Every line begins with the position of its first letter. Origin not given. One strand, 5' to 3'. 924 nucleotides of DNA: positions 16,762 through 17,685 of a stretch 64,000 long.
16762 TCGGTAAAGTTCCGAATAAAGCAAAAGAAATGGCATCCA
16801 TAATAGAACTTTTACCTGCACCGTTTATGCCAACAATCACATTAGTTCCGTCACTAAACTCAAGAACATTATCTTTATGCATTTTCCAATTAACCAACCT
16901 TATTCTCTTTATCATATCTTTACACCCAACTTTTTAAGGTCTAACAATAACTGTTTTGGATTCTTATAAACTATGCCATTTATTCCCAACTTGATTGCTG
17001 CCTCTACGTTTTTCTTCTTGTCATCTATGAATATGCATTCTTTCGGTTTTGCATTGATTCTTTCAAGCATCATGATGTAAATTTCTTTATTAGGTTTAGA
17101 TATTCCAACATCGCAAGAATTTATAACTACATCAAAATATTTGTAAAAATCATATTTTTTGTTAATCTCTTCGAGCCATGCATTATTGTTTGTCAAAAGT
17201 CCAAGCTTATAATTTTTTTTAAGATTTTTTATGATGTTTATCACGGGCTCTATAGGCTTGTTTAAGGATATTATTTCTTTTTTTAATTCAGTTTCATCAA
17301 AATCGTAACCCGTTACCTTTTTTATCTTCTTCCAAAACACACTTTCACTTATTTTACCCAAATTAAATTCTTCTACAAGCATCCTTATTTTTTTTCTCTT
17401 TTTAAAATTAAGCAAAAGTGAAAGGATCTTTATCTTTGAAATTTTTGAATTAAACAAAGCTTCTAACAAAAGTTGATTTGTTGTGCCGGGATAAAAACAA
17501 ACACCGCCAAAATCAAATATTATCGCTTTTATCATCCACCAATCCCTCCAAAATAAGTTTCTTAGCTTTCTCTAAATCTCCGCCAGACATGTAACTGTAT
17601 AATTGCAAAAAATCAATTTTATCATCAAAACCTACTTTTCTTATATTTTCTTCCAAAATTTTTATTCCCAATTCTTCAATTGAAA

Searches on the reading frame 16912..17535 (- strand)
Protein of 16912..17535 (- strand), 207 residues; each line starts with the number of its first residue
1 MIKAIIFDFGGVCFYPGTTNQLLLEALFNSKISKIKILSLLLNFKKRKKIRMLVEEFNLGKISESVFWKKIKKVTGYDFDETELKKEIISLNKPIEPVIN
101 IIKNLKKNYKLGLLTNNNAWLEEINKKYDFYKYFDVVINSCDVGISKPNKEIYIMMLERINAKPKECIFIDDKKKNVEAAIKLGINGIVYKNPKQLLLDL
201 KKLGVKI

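Call 3: search_protein_families(library=pfam, proteins=[window:16912-17535:-], max_evalue=0.01)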
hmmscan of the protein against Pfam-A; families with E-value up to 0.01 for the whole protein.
window:16912-17535:- (207 aa): 5 families
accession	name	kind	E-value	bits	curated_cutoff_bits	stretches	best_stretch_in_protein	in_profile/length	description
PF00702.32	Hydrolase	-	4.5e-19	70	26.4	1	2-184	1-191/191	haloacid dehalogenase-like hydrolase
PF13419.12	HAD_2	-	4e-17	63.3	23.8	1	85-188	70-176/178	Haloacid dehalogenase-like hydrolase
PF13242.12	Hydrolase_like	-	5e-05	23.6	22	1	146-192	3-50/75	HAD-hyrolase-like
PF11019.14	DUF2608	-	0.00039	20.4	22.6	1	154-179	168-193/244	Protein of unknown function (DUF2608)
PF03031.24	NIF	-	0.0094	16.1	21.8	0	101-191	46-135/160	NLI interacting factor-like phosphatase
